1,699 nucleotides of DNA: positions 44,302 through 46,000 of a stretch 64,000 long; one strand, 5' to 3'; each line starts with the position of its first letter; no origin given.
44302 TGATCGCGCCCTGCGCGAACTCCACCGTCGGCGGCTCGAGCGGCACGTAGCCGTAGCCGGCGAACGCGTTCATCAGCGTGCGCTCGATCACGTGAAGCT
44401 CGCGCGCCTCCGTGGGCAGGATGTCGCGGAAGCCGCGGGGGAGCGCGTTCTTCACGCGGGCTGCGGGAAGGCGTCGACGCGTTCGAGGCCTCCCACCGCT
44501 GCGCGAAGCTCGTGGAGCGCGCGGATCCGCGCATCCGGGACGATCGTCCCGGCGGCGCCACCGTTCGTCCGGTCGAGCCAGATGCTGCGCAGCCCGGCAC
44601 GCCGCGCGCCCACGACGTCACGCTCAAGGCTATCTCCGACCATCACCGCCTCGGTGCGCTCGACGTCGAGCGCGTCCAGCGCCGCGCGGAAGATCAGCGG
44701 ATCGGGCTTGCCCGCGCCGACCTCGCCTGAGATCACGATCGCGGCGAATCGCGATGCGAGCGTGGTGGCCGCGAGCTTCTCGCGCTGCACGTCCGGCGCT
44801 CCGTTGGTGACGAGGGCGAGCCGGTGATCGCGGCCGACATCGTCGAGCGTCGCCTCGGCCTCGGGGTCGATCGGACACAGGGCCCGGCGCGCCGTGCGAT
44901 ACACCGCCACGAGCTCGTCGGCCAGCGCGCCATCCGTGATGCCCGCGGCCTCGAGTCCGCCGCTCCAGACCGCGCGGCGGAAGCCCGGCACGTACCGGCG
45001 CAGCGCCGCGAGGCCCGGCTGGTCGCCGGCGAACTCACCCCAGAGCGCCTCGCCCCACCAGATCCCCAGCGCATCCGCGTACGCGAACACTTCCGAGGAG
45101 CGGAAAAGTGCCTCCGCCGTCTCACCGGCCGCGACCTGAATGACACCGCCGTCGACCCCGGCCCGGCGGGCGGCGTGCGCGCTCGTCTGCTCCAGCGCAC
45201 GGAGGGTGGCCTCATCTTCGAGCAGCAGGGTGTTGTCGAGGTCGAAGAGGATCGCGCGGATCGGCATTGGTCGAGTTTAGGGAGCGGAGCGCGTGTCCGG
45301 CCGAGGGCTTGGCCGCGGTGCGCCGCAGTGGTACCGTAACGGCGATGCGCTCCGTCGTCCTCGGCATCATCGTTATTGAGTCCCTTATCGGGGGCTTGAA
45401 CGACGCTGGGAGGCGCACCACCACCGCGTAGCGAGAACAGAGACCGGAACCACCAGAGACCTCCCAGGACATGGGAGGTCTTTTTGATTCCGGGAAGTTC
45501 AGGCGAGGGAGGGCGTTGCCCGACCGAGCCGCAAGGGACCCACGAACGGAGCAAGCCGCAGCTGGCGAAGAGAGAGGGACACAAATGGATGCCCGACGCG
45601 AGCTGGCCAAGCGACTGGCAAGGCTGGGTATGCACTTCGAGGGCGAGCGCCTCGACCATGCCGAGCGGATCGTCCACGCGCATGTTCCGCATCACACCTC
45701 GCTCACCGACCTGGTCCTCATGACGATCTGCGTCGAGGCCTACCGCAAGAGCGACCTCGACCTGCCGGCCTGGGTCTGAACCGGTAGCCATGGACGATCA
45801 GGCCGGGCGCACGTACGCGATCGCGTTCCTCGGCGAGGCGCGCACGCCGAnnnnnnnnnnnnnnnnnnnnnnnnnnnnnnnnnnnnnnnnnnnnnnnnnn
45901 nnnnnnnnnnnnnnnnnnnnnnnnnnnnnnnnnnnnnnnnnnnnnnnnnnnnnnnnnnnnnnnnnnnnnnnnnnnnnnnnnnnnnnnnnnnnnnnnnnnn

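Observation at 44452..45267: HAD-IA hydrolase translationally coupled to hisZ at the head of the his operon: candidate histidinol-phosphate phosphatase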

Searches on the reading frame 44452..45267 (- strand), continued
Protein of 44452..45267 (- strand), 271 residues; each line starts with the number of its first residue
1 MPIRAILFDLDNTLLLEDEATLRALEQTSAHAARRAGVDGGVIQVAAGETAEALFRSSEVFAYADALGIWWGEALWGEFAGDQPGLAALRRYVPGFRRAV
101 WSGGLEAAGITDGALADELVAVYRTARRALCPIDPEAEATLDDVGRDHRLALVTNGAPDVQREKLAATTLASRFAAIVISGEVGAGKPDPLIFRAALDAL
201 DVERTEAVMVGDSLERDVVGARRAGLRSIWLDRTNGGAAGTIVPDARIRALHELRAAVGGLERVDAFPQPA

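Call 91: search_protein_families(library=pfam, proteins=[L032:1988-4036:-, L032:2845-4059:-, L032:159-776:+, L032:268-1026:+, L032:4227-4907:-, L012:4533-5267:-, L012:4324-5226:-, L012:5227-5661:-], max_evalue=0.001)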
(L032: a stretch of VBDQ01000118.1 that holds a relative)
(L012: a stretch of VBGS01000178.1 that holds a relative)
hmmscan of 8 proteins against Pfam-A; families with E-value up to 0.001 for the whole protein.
L032:1988-4036:- (682 aa): 0 families

L032:2845-4059:- (404 aa): 5 families
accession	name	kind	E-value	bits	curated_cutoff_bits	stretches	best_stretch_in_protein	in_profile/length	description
PF00108.29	Thiolase_N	-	9.2e-90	301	26.4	1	16-273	1-259/260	Thiolase, N-terminal domain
PF02803.24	Thiolase_C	-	9.8e-51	171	27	1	282-403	2-123/123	Thiolase, C-terminal domain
PF00109.32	ketoacyl-synt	-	1.5e-06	28.5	20.8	1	92-132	165-205/252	Beta-ketoacyl synthase, N-terminal domain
PF22691.2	Thiolase_C_1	-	7.5e-05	22.9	28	1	303-344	19-60/144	Thiolase C-terminal domain-like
PF07451.17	SpoVAD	-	0.00011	21.6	22.1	0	43-154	56-156/329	Stage V sporulation protein AD (SpoVAD)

L032:159-776:+ (205 aa): 0 families

L032:268-1026:+ (252 aa): 1 family
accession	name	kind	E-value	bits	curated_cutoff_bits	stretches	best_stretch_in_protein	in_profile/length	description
PF10604.15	Polyketide_cyc2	-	7.6e-10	39.7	27.4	1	102-246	2-142/142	Polyketide cyclase / dehydrase and lipid transport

L032:4227-4907:- (226 aa): 1 family
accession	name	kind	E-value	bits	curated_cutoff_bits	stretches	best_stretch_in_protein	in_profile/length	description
PF02018.23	CBM_4_9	-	1.8e-05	25.5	25.9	0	86-129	4-50/136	Carbohydrate binding domain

L012:4533-5267:- (244 aa): 1 family
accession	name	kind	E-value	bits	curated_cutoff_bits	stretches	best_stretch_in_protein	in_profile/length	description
PF00144.29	Beta-lactamase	-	8.4e-36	124.2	27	1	6-221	116-310/329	Beta-lactamase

L012:4324-5226:- (300 aa): 0 families

L012:5227-5661:- (144 aa): 1 family
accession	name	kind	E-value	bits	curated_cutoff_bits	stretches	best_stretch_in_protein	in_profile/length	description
PF00144.29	Beta-lactamase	-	3.8e-21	76.1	27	1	16-100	3-88/329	Beta-lactamase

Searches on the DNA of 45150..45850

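Call 33: search_rna_families(source=window, start=45150, end=45850, threshold=evalue, max_evalue=10)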
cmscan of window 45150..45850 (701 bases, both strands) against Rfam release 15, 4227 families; matches with E-value up to 10: 2.
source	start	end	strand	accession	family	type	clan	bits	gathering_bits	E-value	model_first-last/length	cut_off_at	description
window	45339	45487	+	RF01859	Phe_leader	Cis-reg; leader;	-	17.9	55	3.1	1-125/125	no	Phenylalanine leader peptide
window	45337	45377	-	RF01274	sR45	Gene; snRNA; snoRNA; CD-box;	-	17.6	40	0.31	1-55/55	no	Small nucleolar RNA sR45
